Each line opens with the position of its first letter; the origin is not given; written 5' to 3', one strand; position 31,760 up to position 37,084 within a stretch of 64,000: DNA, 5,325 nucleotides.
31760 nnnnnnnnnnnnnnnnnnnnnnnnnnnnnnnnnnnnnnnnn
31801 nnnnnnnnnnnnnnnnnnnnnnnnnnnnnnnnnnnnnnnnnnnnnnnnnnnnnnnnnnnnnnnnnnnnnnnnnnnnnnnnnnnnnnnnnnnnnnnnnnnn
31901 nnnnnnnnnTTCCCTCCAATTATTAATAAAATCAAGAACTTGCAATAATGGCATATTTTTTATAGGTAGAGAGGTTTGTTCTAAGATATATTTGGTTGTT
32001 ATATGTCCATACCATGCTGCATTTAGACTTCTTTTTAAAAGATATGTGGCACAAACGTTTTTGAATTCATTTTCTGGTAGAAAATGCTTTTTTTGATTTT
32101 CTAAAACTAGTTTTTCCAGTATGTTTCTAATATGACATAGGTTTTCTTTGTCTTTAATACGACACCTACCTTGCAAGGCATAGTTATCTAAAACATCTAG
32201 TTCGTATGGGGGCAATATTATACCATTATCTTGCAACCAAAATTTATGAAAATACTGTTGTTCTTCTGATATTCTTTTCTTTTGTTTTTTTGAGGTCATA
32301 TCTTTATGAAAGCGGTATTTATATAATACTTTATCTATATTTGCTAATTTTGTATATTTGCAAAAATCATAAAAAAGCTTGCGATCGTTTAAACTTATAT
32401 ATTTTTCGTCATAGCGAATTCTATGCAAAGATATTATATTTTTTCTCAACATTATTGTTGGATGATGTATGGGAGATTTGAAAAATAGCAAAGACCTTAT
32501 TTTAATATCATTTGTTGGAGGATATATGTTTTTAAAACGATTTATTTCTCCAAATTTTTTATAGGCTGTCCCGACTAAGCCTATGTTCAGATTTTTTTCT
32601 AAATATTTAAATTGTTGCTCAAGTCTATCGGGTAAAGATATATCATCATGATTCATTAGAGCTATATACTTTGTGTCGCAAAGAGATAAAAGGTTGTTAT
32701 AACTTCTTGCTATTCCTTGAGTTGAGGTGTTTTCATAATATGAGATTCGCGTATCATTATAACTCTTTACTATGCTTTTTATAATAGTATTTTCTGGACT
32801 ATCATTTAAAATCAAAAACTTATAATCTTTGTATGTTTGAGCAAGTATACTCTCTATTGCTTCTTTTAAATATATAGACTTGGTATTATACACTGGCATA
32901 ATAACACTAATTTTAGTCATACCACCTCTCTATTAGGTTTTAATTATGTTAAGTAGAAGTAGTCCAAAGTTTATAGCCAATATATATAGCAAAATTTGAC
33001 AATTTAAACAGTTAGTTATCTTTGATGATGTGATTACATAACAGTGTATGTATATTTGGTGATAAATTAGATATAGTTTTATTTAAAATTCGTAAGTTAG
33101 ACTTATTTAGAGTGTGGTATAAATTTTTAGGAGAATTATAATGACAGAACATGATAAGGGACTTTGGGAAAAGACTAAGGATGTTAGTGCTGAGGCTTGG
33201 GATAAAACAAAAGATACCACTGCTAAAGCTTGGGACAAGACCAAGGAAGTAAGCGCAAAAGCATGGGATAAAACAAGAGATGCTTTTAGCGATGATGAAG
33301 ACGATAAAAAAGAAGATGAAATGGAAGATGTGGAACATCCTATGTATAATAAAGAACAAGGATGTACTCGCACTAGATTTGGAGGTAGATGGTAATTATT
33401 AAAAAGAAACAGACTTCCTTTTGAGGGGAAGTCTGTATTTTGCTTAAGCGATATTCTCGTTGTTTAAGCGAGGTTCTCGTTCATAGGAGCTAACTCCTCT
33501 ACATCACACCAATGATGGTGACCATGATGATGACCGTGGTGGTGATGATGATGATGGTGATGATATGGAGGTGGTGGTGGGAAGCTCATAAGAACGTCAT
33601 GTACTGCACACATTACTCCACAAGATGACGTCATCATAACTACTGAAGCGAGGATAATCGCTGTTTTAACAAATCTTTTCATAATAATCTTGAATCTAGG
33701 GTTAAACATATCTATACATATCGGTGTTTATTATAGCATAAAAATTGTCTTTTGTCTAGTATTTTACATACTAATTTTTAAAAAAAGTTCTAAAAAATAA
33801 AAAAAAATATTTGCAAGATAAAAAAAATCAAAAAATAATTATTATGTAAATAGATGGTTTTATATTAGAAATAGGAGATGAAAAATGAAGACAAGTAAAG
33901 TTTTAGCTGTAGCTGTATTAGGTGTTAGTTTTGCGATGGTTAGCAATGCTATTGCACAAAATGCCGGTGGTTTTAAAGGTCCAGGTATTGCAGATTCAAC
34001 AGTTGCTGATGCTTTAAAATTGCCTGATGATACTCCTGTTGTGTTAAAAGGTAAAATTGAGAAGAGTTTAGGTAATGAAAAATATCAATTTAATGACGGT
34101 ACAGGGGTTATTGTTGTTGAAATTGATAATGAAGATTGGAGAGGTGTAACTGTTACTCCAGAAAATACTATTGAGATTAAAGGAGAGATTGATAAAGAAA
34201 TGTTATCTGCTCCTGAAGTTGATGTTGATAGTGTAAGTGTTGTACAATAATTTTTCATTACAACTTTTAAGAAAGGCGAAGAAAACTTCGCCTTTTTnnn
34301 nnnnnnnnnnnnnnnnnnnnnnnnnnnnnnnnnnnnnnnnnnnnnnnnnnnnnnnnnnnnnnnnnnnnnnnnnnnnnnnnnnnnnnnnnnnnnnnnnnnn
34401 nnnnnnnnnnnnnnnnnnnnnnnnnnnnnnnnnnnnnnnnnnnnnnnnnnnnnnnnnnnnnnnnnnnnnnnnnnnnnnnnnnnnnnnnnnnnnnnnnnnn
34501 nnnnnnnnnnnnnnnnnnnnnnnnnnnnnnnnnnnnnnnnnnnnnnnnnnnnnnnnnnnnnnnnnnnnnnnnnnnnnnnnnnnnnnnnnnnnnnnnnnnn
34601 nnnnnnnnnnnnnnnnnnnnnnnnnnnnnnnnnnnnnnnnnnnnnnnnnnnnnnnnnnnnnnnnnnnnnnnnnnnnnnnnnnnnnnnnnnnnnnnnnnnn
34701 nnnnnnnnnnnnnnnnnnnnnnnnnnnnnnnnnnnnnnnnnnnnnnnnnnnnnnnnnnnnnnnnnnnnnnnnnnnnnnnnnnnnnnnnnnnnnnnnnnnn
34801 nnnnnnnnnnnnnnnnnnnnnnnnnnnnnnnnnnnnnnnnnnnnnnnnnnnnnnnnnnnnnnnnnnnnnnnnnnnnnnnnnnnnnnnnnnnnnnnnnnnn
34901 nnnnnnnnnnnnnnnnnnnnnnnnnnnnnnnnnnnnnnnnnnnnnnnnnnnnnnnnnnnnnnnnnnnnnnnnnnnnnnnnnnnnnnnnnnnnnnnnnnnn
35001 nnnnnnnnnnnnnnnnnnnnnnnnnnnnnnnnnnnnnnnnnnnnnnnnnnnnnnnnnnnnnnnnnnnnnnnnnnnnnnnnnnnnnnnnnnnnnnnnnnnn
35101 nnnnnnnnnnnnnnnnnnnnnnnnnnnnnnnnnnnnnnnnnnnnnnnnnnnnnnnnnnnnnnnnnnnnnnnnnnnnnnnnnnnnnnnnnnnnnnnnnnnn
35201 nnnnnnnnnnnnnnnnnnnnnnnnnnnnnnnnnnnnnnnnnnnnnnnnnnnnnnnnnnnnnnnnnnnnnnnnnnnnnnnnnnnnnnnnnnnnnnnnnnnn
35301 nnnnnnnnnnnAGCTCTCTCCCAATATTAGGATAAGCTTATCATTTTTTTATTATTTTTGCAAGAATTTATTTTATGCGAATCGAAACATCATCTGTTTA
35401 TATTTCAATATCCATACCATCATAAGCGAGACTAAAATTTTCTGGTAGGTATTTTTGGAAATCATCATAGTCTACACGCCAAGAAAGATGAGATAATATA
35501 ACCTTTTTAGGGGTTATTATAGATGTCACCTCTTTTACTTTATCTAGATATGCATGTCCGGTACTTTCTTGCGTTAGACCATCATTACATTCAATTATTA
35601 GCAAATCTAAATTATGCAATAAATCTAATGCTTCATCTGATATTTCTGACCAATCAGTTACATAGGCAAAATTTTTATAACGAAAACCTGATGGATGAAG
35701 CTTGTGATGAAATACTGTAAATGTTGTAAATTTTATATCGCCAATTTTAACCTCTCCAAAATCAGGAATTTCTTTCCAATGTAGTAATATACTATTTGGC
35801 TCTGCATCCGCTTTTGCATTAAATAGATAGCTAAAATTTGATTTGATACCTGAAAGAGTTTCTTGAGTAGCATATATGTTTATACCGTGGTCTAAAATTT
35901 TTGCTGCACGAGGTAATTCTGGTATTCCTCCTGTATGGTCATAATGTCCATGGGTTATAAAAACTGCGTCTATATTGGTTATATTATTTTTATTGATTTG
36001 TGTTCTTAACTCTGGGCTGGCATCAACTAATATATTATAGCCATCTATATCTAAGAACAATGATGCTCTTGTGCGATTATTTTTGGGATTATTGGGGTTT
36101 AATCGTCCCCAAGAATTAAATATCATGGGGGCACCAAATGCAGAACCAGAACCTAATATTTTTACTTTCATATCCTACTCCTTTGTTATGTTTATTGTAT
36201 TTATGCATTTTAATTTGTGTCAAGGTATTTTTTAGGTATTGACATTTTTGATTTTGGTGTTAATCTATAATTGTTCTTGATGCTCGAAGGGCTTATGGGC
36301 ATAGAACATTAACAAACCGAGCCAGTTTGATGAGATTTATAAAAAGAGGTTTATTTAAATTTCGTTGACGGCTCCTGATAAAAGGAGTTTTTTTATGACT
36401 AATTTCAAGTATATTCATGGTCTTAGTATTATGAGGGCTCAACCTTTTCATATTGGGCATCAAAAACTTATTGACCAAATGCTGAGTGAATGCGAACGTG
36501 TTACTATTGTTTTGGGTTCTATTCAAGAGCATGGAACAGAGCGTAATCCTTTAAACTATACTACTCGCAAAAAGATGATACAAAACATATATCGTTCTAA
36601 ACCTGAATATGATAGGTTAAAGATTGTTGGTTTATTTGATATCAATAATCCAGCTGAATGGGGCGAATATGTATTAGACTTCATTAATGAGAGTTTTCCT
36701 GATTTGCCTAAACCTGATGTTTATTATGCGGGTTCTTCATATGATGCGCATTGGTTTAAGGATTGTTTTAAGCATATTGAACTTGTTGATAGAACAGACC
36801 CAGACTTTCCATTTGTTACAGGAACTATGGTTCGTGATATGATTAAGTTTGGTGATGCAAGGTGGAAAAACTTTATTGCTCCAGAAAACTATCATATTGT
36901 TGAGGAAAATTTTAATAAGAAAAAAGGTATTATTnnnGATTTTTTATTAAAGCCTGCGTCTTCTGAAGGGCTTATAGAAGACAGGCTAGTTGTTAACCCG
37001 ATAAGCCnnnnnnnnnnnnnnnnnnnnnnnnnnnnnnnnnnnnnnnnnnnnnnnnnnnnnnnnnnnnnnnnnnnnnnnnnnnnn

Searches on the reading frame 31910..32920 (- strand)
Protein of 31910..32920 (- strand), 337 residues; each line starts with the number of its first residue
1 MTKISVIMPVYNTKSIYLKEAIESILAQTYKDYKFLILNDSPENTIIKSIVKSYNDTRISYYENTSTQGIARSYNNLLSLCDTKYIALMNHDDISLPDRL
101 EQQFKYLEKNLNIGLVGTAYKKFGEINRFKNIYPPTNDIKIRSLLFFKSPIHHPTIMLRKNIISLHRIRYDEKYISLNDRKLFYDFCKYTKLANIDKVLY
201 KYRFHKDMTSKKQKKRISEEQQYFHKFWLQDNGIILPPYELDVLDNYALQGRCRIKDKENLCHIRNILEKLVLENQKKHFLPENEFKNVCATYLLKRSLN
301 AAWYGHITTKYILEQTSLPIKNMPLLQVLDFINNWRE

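Call 41: search_protein_families(library=pfam, proteins=[window:31910-32920:-], max_evalue=0.0001)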
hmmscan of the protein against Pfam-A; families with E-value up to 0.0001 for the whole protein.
window:31910-32920:- (337 aa): 3 families
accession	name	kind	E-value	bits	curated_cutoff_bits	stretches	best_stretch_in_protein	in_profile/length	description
PF00535.33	Glycos_transf_2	-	2.9e-25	89.6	23.3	1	5-159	1-160/168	Glycosyl transferase family 2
PF10111.15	Glyco_tranf_2_2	-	2.9e-09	37.2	27.3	1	5-153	1-159/276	Glycosyltransferase like family 2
PF13641.12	Glyco_tranf_2_3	-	6.6e-09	36.5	27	1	4-118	3-121/230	Glycosyltransferase like family 2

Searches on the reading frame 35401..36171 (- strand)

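Call 41: search_protein_families(library=pfam, proteins=[window:35401-36171:-], max_evalue=0.0001)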
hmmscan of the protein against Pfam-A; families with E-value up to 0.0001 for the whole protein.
window:35401-36171:- (257 aa): 3 families
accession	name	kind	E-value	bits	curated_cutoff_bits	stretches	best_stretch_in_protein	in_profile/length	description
PF12706.13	Lactamase_B_2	-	1.1e-27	97.4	27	1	46-228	2-199/200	Beta-lactamase superfamily domain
PF00753.33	Lactamase_B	-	1.6e-12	48.2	22.7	1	37-162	8-133/196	Metallo-beta-lactamase superfamily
PF13483.12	Lactamase_B_3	-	2.9e-06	27.8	24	1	36-174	8-100/160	Beta-lactamase superfamily domain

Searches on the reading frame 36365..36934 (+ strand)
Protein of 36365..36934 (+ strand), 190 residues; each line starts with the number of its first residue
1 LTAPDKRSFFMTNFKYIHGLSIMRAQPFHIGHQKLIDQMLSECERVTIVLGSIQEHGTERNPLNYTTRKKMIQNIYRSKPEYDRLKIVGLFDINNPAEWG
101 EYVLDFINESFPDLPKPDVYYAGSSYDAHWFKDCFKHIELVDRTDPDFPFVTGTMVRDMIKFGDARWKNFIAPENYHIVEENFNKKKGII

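Call 42: search_protein_families(library=pfam, proteins=[window:36365-36934:+], max_evalue=0.0001)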
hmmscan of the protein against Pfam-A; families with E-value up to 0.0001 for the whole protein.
window:36365-36934:+ (190 aa): 1 family
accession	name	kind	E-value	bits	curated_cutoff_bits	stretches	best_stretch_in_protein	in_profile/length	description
PF01467.32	CTP_transf_like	-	3.2e-07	31.1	21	1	26-146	7-113/133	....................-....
